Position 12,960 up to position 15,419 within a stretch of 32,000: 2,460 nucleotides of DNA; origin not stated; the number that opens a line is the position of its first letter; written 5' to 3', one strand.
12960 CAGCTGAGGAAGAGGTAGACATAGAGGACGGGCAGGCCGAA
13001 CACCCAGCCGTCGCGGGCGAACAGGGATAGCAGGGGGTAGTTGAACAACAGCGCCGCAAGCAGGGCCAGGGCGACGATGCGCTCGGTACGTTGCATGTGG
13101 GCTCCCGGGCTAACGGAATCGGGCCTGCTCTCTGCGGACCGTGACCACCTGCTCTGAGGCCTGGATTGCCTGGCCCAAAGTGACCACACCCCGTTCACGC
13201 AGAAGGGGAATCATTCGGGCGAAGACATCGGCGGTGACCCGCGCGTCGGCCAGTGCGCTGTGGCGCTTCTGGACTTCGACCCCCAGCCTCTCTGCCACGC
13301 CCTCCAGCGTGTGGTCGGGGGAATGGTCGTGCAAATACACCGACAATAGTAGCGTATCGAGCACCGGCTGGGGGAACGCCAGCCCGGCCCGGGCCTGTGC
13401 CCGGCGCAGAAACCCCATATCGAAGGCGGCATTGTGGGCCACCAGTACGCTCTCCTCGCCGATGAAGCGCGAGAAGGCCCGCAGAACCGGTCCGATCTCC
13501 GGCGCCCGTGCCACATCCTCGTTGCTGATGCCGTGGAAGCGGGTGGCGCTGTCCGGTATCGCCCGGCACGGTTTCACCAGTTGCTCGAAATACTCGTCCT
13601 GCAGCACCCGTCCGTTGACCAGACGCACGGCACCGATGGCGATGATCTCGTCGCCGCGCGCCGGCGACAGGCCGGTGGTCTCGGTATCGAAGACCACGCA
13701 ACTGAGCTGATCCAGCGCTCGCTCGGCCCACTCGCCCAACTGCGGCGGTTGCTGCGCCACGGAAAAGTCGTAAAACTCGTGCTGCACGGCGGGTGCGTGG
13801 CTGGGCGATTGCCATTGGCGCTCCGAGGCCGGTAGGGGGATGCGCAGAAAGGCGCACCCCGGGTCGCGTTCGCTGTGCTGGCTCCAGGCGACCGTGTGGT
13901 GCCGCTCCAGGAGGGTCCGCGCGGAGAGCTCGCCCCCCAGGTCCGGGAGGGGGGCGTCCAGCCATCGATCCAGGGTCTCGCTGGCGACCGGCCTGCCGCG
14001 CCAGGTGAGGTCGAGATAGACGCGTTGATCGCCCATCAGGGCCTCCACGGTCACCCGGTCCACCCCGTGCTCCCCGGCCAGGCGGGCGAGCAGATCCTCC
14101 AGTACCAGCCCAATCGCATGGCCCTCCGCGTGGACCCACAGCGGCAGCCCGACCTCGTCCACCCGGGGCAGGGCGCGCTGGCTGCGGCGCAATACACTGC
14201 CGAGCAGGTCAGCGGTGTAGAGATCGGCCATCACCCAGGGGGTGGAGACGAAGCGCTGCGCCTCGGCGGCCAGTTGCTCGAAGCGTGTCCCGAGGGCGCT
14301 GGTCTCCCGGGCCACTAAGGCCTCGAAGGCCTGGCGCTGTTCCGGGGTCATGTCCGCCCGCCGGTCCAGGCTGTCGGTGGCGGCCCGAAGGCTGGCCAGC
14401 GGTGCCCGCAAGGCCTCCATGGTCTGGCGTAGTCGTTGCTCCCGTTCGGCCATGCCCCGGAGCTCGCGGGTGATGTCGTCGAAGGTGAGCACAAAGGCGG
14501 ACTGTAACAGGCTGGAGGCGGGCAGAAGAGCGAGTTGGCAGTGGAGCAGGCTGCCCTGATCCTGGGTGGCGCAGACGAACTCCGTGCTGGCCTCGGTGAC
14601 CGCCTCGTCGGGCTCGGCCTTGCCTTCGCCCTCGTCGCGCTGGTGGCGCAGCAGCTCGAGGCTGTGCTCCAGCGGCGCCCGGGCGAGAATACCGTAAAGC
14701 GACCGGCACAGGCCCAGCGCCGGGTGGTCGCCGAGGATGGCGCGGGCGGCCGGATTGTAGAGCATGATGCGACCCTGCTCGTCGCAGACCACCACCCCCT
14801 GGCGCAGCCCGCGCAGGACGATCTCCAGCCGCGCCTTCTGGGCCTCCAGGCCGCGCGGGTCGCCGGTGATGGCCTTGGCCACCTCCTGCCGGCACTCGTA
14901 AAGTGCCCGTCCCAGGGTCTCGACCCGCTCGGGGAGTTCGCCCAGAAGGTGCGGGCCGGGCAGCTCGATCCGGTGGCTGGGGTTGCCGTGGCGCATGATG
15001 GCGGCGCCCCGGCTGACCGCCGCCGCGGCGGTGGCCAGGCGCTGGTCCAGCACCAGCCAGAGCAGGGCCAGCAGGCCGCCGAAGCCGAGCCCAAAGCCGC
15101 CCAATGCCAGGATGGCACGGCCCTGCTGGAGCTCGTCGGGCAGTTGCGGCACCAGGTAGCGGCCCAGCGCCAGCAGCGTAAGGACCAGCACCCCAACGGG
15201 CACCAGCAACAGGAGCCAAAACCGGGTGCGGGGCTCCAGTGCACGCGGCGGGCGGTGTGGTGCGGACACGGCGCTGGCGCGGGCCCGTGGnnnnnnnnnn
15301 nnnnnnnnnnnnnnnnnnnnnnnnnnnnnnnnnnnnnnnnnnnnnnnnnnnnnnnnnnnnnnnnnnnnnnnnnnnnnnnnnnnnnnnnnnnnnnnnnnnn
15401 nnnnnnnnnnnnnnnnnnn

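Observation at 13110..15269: Membrane sensor in which a dead histidine-kinase core (His to Glu) is fused to an intact DEDDh exonuclease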

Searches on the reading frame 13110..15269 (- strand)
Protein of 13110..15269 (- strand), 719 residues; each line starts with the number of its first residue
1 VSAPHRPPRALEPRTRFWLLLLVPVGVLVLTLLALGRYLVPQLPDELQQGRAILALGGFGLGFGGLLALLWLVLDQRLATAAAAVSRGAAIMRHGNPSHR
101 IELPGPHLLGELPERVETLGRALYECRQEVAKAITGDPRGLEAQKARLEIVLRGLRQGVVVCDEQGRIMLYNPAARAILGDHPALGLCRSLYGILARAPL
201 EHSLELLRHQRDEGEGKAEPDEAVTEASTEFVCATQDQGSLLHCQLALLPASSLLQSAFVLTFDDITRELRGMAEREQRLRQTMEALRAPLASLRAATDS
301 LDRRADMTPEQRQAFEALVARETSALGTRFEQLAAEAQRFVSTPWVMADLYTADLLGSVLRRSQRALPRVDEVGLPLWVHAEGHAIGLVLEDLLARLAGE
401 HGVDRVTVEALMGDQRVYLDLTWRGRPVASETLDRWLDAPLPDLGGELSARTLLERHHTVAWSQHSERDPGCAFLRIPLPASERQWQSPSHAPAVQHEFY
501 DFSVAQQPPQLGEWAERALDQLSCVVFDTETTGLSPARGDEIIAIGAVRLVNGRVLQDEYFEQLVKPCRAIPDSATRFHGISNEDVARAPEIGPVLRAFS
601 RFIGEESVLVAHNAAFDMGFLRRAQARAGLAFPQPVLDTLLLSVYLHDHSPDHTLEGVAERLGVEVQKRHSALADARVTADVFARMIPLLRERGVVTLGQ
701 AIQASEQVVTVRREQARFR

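Call 3: search_protein_families(library=pfam, proteins=[window:13110-15269:-], max_evalue=1)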
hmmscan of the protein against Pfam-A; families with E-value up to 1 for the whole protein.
window:13110-15269:- (719 aa): 12 families
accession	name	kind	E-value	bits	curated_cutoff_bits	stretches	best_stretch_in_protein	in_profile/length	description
PF00929.31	RNase_T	-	4.1e-40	138.4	24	1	525-683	1-164/164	Exonuclease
PF16473.11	Rv2179c-like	-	9.1e-06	25.9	27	1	525-684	3-174/177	3'-5' exoribonuclease Rv2179c-like domain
PF13482.12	RNase_H_2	-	0.00012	22.6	22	1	526-668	2-119/165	RNase_H superfamily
PF01612.26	DNA_pol_A_exo1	-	0.00014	22.2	23.6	1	513-670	12-136/173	3'-5' exonuclease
PF13188.13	PAS_8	-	0.00039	20.7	21.8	1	147-185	2-39/65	PAS domain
PF12860.13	PAS_7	-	0.0017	19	27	1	155-271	4-112/115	PAS fold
PF00989.32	PAS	-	0.0027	18.2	22.6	1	151-183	6-38/113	PAS fold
PF21762.3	DEDDh_C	-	0.0029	18.2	27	1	606-686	107-188/188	DNA polymerase III subunit epsilon-like, C-terminal domain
PF08448.16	PAS_4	-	0.0061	17.2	23.1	1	154-192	3-41/110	PAS fold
PF13426.13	PAS_9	-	0.016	15.9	27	1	157-267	2-102/103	PAS domain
PF00512.31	HisKA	-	0.15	12.6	26.9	1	287-319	13-44/66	His Kinase A (phospho-acceptor) domain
PF14023.12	Bestrophin-like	-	0.72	9.8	32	0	28-87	6-65/232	Bestrophin-like domain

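Call 4: search_protein_families(library=ncbifam, proteins=[window:13110-15269:-], max_evalue=1)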
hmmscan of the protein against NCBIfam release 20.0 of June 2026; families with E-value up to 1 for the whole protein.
window:13110-15269:- (719 aa): 43 families (the best 25 are shown)
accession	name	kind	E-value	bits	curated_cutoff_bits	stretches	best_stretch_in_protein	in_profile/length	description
NF005836.0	PRK07740.1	equivalog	7.8e-45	153.2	261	1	513-700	50-236/244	hypothetical protein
NF005907.0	PRK07883.1-5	equivalog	2.1e-44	151.9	454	1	517-716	23-221/584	DEDD exonuclease domain-containing protein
NF001688.0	PRK00448.1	equivalog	2.6e-41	141.2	873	1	515-704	416-602/1445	PolC-type DNA polymerase III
NF005905.0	PRK07883.1-3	equivalog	5.8e-41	140.8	508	1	514-715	20-216/581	DEDD exonuclease domain-containing protein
NF005906.0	PRK07883.1-4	equivalog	1e-40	139.7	495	1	519-715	3-197/563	DEDD exonuclease domain-containing protein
TIGR01405.1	polC_Gram_pos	equivalog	2.9e-37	127.9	1043.45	1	509-701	176-365/1211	DNA polymerase III subunit alpha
NF005904.0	PRK07883.1-2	equivalog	5.3e-34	117.5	969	1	517-715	25-222/584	DEDD exonuclease domain-containing protein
NF005289.0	PRK06807.1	equivalog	7.2e-34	117.4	335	1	524-686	10-168/313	3'-5' exonuclease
NF005903.0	PRK07883.1-1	equivalog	1.4e-31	109.7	1038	1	508-701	27-224/642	DEDD exonuclease domain-containing protein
TIGR00573.1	dnaq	subfamily_domain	7e-31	107.4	71.5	1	517-687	2-174/217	exonuclease, DNA polymerase III, epsilon subunit family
TIGR01406.1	dnaQ_proteo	equivalog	1e-30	107.1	222.7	1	525-687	3-169/231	DNA polymerase III subunit epsilon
NF005981.0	PRK08074.1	equivalog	5.5e-30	104.1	789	1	525-707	6-186/931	ATP-dependent DNA helicase DinG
NF004316.1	PRK05711.1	equivalog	1.8e-29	103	196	1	525-688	4-171/234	DNA polymerase III subunit epsilon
TIGR01407.1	dinG_rel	hypoth_equivalog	1.3e-27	96.5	547.7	1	525-708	3-183/889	putative DnaQ family exonuclease/DinG family helicase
NF006316.0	PRK08517.1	equivalog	1.8e-24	86.5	247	1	520-710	69-252/270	3'-5' exonuclease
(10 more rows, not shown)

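Call 6: search_solved_structures(query=window:13110-15269:-, max_evalue=1, show_alignments=2)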
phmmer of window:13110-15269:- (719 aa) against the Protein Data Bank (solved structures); distinct sequences matched with E-value up to 1: 21.
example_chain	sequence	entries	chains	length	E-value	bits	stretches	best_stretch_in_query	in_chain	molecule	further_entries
2p1j_A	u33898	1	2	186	8.8e-28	100.2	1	522-694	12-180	DNA polymerase III polC-type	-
9qpc_A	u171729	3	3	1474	1.7e-20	76.2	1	515-681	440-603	DNA polymerase III PolC-type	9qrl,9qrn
1j53_A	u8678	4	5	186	1.2e-13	53.5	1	525-686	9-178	DNA polymerase III, epsilon chain | DNA polymerase III epsilon subunit | DNA POLYMERASE III SUBUNIT EPSILON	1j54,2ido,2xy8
2gui_A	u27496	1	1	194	1.2e-13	53.5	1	525-686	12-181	DNA polymerase III epsilon subunit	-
5fku_D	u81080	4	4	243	1.4e-13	53.3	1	525-687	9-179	DNA POLYMERASE III SUBUNIT EPSILON | DNA POLYMERASE III EPSILON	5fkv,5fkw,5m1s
8fyc_K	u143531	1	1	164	5.7e-12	48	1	524-679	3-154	DEDDh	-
8fy9_A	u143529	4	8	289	1.3e-11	46.8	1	522-679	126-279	Cas2-DEDDh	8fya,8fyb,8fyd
8h18_A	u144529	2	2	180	2.4e-08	36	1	524-682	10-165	DnaQ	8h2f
8zef_A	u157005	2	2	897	7.3e-08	34.4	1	524-704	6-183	3'-5' exonuclease DinG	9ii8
2f96_A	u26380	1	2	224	9.8e-05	24.1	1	526-694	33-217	Ribonuclease T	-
4fzx_C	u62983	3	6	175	0.00063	21.4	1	526-621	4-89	Exodeoxyribonuclease 10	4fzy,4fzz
2is3_A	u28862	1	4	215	0.0014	20.2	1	525-694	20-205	Ribonuclease T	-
3ngy_A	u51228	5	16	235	0.0019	19.8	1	525-694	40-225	Ribonuclease T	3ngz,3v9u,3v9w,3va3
3nh0_A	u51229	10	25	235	0.0019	19.8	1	525-694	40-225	Ribonuclease T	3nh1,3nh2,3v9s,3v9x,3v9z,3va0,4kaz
9l8b_A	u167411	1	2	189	0.011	17.2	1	524-688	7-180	exodeoxyribonuclease III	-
4u7n_A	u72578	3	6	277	0.44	12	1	262-351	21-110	Histidine protein kinase sensor protein | Histidine kinase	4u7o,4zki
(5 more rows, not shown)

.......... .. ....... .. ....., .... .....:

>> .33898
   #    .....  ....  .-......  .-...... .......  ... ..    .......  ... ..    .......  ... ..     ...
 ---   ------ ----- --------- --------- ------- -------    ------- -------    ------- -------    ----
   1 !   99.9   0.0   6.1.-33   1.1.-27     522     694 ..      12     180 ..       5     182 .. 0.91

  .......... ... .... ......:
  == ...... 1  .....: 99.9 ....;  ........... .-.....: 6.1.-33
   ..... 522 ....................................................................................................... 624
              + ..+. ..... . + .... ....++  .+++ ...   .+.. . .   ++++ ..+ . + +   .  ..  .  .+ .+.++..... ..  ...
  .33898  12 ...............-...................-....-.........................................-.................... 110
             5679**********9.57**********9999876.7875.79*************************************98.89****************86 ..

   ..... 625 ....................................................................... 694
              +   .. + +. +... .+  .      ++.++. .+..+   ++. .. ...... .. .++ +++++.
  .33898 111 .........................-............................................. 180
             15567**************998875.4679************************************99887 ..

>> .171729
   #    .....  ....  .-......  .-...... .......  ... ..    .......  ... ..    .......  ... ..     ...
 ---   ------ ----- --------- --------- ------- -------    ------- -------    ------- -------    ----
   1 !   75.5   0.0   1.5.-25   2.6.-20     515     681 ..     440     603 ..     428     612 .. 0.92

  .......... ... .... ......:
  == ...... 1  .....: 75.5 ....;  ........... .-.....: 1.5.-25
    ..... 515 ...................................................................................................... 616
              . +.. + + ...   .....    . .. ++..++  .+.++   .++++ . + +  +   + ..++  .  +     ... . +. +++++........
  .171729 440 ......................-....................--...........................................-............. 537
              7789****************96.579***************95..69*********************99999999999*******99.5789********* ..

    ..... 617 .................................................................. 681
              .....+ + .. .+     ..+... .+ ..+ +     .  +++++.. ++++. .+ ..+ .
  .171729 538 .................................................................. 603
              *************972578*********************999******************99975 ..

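Call 10: search_solved_structures(query=A1, max_evalue=1, show_alignments=0)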
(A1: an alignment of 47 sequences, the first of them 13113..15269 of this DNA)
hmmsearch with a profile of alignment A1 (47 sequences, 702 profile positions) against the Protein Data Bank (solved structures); distinct sequences matched with E-value up to 1: 69 (the best 60 are shown).
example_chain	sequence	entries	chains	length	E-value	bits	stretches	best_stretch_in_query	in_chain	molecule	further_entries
2p1j_A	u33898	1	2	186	9.3e-46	159.5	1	506-679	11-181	DNA polymerase III polC-type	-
9qpc_A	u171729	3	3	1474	3e-39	137.9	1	500-666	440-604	DNA polymerase III PolC-type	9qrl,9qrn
1j53_A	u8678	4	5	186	3.2e-28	101.5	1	510-670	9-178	DNA polymerase III, epsilon chain | DNA polymerase III epsilon subunit | DNA POLYMERASE III SUBUNIT EPSILON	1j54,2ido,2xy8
2gui_A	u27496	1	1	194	3.5e-28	101.4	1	510-670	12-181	DNA polymerase III epsilon subunit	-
5fku_D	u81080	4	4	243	5.9e-28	100.6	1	510-670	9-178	DNA POLYMERASE III SUBUNIT EPSILON | DNA POLYMERASE III EPSILON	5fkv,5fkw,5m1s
8zef_A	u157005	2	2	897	2.3e-21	78.8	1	508-692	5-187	3'-5' exonuclease DinG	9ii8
4i5s_A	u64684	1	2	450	7.1e-17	64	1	70-465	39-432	Putative histidine kinase CovS; VicK-like protein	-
4fzx_C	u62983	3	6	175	3.2e-16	61.8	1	511-605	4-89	Exodeoxyribonuclease 10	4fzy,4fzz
8h18_A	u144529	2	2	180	3.9e-13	51.6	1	509-661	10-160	DnaQ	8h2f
8fyc_K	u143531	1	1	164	1.1e-12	50.1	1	508-661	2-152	DEDDh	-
8fy9_A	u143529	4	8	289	1.5e-12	49.7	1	505-661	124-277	Cas2-DEDDh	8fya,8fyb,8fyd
4u7n_A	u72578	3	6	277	5.8e-09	37.8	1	248-422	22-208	Histidine protein kinase sensor protein | Histidine kinase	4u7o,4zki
5c93_A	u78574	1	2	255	3e-08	35.5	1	250-422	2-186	Histidine kinase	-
3a0r_A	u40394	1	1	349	2.5e-07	32.4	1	135-459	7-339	Sensor protein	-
9qq6_A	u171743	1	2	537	2.9e-07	32.2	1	124-467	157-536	histidine kinase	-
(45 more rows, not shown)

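Call 27: predict_structure(alignment_id=A1)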
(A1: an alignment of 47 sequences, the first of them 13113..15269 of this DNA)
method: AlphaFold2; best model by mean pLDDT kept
length: 719 residues; sequences in the alignment: 47
mean_pLDDT: 83.9   pTM: 0.53
mean pLDDT of the five models: 83.9, 81.8, 81.4, 81.0, 80.8
residues with pLDDT >= 90: 321; 70-90: 300; 50-70: 71; < 50: 27
segments of 3 or more residues with pLDDT < 50: 1-3, 5-7, 136-141, 488-500
pLDDT, mean of each block of 10 residues (from residue 1): 49 80 94 95 92 94 94 87 84 81 82 86 77 51 59 80 87 87 80 90 86 73 73 87 90 68 87 73 75 74 71 80 78 67 67 91 90 94 91 96 97 93 97 95 81 90 94 96 68 38 58 89 95 87 96 86 95 88 95 95 93 92 88 93 88 88 83 95 95 93 90 73
secondary structure, 60 per line:
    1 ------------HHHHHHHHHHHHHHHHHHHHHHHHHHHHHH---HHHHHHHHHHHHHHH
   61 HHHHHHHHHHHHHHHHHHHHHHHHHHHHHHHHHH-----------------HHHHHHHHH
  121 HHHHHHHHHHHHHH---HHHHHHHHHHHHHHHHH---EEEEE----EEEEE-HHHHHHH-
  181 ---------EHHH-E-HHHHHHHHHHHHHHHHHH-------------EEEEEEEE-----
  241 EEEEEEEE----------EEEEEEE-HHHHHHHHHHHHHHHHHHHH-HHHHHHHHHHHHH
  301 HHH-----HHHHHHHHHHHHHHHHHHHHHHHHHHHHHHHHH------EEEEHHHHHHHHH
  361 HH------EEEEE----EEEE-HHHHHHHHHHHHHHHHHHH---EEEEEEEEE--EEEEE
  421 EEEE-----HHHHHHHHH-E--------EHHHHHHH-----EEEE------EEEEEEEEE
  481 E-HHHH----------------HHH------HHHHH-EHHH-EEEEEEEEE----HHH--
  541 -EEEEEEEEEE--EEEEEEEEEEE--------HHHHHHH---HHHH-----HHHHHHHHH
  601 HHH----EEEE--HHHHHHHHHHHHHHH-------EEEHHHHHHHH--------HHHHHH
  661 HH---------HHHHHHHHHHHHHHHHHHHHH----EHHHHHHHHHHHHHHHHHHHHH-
elements in order (helices of 4 or more, strands of 3 or more residues): H13-42 H46-94 H112-134 H138-154 E158-162 E167-171 H173-179 H197-214 E228-235 E241-248 E259-265 H267-286 H288-303 H309-341 E348-351 H352-362 E369-373 E378-381 H383-401 E405-413 E416-424 H430-438 H450-456 E462-465 E472-481 H483-486 H512-516 E523-531 E542-551 E554-564 H573-579 H583-586 H592-603 E608-611 H614-628 E636-638 H639-646 H655-662 H672-692 H698-718

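Call 30: fold_search(model_id=the predicted structure, library=pdb)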
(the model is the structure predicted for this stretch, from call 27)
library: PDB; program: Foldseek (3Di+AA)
matches with E <= 10: 1141; with E <= 0.001: 438
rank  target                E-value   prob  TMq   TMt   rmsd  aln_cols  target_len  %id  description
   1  9a5d_A                2.1e-19  1.00  0.20  0.23  21.7       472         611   17  Integrative model of WALK-YYCH by crosslinking MS and deep learning (released 2024-09-18)
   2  8a6x_B                5.4e-15  1.00  0.18  0.32  14.2       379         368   15  Crystal structure of a chimeric LOV-Histidine kinase SB2F1 (asymmetrical variant, trigonal form with long c axis) (released 2024-01-10)
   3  4gcz_A                8.8e-15  1.00  0.15  0.28  22.3       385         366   16  Structure of a blue-light photoreceptor (released 2013-06-19)
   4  8a3u                  1.8e-14  1.00  0.18  0.33  13.9       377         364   14  Crystal structure of a chimeric LOV-Histidine kinase SB2F1 (symmetrical variant, trigonal form with short c-axis) (released 2023-12-20)
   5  8a52_A                2.8e-14  1.00  0.18  0.32  13.3       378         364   15  Crystal structure of a chimeric LOV-Histidine kinase SB2F1 (asymmetrical variant, trigonal form with long c-axis) (released 2023-12-27)
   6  4i5s_A                3.4e-14  1.00  0.20  0.34  24.8       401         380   16  Structure and function of sensor histidine kinase (released 2013-03-27)
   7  4i5s_B                7.7e-14  1.00  0.20  0.33  18.3       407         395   16  Structure and function of sensor histidine kinase (released 2013-03-27)
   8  8a7f_B                8.1e-14  1.00  0.19  0.33  14.9       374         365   13  Crystal structure of a chimeric LOV-Histidine kinase SB2F1-I66R mutant (asymmetrical variant, trigonal form with long  (released 2024-01-10)
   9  8a7f_A                1.2e-13  1.00  0.18  0.33  14.4       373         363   13  Crystal structure of a chimeric LOV-Histidine kinase SB2F1-I66R mutant (asymmetrical variant, trigonal form with long  (released 2024-01-10)
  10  8a7h_A                3.2e-13  1.00  0.18  0.32  13.7       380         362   15  Crystal structure of a chimeric LOV-Histidine kinase SB2F1-I66R mutant (light state; asymmetrical variant, trigonal fo (released 2024-01-10)
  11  4gcz_B                5.1e-13  1.00  0.15  0.26  21.4       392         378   15  Structure of a blue-light photoreceptor (released 2013-06-19)
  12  9qpc_A                8.9e-13  1.00  0.25  0.15   1.6       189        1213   33  DNA polymerase with inhibitor (released 2025-09-24)
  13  9qrn_A                1.0e-12  1.00  0.25  0.16   1.6       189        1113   33  DNA polymerase without DNA or inhibitor (released 2025-09-24)
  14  3a0r_A                1.7e-11  1.00  0.19  0.33  15.2       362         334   15  Crystal structure of histidine kinase ThkA (TM1359) in complex with response regulator protein TrrA (TM1360) (released 2009-10-20)
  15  9ii8_A                2.2e-11  1.00  0.22  0.18   2.2       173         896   25  Crystal structure of Staphylococcus aureus DinG protein in complex with ssDNA (released 2025-06-25)
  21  2p1j_B                7.6e-11  1.00  0.19  0.75  13.7       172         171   40  Crystal structure of a polC-type DNA polymerase III exonuclease domain from Thermotoga maritima (released 2007-03-20)
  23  2p1j_A                1.3e-10  1.00  0.19  0.79   9.5       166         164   40  Crystal structure of a polC-type DNA polymerase III exonuclease domain from Thermotoga maritima (released 2007-03-20)
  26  5c93_A                3.1e-10  1.00  0.16  0.44  15.4       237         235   18  Histidine kinase with ATP (released 2016-07-27)
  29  9qq6_A                4.1e-10  1.00  0.16  0.22  21.7       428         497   17  Structure of the Azotobacter vinelandii NifL-NifA complex (released 2025-06-18)
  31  5c93_B                7.4e-10  1.00  0.15  0.43  21.6       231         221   17  Histidine kinase with ATP (released 2016-07-27)
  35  4u7n_A                1.6e-09  1.00  0.17  0.48  15.9       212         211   18  Inactive structure of histidine kinase (released 2015-09-02)
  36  4u7n_B                5.8e-09  1.00  0.16  0.48  15.6       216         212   17  Inactive structure of histidine kinase (released 2015-09-02)
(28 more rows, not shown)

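Call 62: search_protein_families(library=padloc, proteins=[window:13110-15269:-], max_evalue=0.001)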
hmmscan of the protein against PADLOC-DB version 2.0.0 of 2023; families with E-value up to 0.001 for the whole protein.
window:13110-15269:- (719 aa): 3 families
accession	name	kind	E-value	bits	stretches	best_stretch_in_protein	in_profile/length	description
PDLC01247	DEDDh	-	2.2e-40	136.5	1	525-683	1-138/139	"CAS-I,CAS-II,CAS-III,CAS-IV,CAS-V,CAS-VI; associated"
PDLC05027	PDC-S48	-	1.2e-34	118.1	1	525-693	7-173/411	-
PDLC05028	PDC-S48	-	7.8e-29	98.6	1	520-687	16-180/512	-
